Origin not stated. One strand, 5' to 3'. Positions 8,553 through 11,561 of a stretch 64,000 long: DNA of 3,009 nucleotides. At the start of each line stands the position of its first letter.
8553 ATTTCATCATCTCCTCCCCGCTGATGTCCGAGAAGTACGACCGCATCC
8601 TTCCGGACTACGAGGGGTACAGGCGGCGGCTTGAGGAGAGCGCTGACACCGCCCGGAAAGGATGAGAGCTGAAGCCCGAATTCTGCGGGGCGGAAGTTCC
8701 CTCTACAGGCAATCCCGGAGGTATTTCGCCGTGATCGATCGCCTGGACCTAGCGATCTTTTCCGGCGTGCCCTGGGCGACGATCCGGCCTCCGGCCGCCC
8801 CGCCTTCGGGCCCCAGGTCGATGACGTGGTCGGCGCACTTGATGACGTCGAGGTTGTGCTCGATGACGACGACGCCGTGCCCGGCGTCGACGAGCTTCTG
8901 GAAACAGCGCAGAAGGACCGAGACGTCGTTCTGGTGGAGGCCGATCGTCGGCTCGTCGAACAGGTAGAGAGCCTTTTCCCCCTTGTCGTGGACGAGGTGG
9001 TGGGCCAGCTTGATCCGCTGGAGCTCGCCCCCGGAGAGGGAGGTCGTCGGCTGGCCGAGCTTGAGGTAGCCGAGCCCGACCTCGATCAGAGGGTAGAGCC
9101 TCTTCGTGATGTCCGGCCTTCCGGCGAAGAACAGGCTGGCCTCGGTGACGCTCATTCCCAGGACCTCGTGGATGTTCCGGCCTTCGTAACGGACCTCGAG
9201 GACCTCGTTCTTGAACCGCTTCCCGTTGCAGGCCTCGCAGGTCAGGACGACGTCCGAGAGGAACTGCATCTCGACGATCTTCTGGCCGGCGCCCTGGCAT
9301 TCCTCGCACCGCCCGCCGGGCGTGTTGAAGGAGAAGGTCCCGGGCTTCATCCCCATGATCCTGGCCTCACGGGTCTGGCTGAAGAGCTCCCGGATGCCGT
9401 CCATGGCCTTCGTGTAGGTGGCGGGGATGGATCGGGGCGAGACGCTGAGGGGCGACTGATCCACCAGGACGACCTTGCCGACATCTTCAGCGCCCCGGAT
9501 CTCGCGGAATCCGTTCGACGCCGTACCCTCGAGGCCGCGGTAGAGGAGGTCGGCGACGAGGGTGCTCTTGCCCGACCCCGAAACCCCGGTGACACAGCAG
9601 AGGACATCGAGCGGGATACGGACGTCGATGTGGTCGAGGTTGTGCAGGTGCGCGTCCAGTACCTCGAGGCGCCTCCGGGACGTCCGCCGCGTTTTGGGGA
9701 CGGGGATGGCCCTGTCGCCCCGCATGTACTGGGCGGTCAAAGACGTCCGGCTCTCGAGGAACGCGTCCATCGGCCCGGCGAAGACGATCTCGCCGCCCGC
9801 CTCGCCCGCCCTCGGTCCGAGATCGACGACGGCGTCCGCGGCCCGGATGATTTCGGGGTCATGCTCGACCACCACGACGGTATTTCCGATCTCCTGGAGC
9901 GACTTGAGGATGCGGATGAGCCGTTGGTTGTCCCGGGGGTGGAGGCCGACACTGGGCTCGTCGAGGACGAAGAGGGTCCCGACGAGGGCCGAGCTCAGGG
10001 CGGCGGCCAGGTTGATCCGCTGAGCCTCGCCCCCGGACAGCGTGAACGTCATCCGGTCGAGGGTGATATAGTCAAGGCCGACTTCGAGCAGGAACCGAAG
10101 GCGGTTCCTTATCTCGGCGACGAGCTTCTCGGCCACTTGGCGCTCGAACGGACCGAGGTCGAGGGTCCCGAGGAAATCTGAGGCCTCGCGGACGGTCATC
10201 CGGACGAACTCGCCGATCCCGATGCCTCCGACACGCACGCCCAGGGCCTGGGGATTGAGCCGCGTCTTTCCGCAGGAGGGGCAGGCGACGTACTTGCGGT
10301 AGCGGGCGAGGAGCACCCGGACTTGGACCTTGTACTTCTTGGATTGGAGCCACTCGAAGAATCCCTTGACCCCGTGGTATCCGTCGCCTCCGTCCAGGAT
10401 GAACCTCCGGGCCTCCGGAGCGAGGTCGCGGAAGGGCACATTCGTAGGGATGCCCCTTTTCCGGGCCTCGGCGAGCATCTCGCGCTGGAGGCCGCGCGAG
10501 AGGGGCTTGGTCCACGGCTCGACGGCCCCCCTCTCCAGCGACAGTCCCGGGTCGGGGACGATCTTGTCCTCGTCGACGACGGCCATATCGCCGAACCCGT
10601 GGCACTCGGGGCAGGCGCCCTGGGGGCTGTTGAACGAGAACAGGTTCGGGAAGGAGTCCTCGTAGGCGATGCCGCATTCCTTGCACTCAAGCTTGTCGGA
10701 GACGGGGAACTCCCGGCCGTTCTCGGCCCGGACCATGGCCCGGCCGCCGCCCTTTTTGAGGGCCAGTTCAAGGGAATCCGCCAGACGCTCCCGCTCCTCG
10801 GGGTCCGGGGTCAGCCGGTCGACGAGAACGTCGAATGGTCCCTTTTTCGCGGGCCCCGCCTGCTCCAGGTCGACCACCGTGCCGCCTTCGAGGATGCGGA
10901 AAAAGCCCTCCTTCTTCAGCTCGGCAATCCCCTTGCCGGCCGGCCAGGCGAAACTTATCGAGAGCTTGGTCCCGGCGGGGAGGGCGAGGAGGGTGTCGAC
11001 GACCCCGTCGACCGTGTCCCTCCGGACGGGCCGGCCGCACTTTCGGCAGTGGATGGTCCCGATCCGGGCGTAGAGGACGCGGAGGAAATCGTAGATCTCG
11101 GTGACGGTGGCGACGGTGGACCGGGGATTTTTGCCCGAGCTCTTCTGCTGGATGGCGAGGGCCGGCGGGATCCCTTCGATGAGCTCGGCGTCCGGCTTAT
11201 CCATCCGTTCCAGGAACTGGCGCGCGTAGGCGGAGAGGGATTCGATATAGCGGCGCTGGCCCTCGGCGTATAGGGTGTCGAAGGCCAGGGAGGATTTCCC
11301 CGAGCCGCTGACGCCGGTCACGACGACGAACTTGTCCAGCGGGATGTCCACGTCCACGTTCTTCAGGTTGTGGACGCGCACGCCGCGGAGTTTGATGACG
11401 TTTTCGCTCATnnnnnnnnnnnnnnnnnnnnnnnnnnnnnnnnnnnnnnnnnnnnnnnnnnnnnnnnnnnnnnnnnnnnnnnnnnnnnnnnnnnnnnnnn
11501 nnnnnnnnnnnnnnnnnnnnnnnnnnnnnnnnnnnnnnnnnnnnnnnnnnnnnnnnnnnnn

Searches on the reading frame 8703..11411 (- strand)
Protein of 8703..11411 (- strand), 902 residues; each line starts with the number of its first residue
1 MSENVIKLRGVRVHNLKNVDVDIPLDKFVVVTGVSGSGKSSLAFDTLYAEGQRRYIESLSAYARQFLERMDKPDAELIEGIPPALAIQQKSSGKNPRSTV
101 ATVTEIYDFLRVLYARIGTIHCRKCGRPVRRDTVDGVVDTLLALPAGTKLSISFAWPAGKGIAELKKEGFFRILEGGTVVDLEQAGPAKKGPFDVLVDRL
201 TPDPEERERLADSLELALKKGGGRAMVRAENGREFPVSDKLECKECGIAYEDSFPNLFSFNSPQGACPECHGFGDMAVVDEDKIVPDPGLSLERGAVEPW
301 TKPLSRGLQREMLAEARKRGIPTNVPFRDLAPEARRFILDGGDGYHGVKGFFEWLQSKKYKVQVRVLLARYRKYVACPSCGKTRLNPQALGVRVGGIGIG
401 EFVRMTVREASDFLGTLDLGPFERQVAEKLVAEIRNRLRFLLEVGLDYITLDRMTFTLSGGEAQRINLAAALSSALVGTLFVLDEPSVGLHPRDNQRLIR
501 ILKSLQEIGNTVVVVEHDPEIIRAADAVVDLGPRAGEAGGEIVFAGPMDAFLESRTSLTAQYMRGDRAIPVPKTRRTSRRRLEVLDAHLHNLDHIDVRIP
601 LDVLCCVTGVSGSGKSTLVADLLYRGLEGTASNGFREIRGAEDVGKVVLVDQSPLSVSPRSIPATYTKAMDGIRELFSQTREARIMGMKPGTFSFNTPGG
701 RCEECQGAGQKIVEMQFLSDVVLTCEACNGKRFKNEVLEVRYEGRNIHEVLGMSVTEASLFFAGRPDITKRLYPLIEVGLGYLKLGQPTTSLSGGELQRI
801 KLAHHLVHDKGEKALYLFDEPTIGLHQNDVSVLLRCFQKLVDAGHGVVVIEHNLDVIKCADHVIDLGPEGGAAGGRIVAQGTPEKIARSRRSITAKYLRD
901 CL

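Call 13: find_encoding_contigs(protein=window:8703-11411:-, flank=10000, max_places=6)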
Protein window:8703-11411:- (902 aa): no gene with exactly this product is on record in the collection.
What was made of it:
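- Tried and rejected: The exact UvrA protein is not on record (call 13).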

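Call 48: search_protein_families(library=pfam, proteins=[window:8703-11411:-])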
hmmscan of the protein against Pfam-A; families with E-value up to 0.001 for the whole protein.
window:8703-11411:- (902 aa): 17 families
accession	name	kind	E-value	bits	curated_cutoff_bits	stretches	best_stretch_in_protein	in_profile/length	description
PF00005.33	ABC_tran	-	3.5e-17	63.7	25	0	434-487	88-136/137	ABC transporter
PF17755.6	UvrA_DNA-bind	-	8.9e-13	48.9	23.2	1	280-344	1-65/110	UvrA DNA-binding domain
PF17760.6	UvrA_inter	-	5.7e-12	45.9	23.3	1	133-230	2-108/109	UvrA interaction domain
PF02463.25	SMC_N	-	6.1e-11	42.6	40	0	604-865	26-210/220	RecF/RecN/SMC N terminal domain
PF13304.12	AAA_21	-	2e-09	38.4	27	1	464-522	244-303/304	AAA domain, putative AbiEii toxin, Type IV TA system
PF13555.12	AAA_29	-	1.6e-07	31.4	27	0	596-619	16-39/61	P-loop containing region of AAA domain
PF13191.12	AAA_16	-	1.7e-07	32.3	32.6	0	27-66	25-63/167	AAA ATPase domain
PF13175.12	AAA_15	-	5.7e-06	26.6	32.1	0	810-849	326-365/374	AAA ATPase domain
PF20703.3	nSTAND1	-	6.6e-06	26.4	27.1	0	26-52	33-59/379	Novel STAND NTPase 1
PF13481.12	AAA_25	-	7.7e-06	26.1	27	0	598-651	29-79/195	AAA domain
PF00684.25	DnaJ_CXXCXGXG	-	8.3e-05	23.2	32.7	0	700-731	16-50/65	DnaJ central domain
PF05729.18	NACHT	-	0.00011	22.5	26.7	0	605-624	3-22/167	NACHT domain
PF13401.12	AAA_22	-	0.00016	22.4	27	0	605-628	8-31/130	AAA domain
PF20720.3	nSTAND3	-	0.00022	21.4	27.2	0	26-48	17-39/155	Novel STAND NTPase 3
PF13238.12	AAA_18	-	0.00024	22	29.4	0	606-627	2-22/128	AAA domain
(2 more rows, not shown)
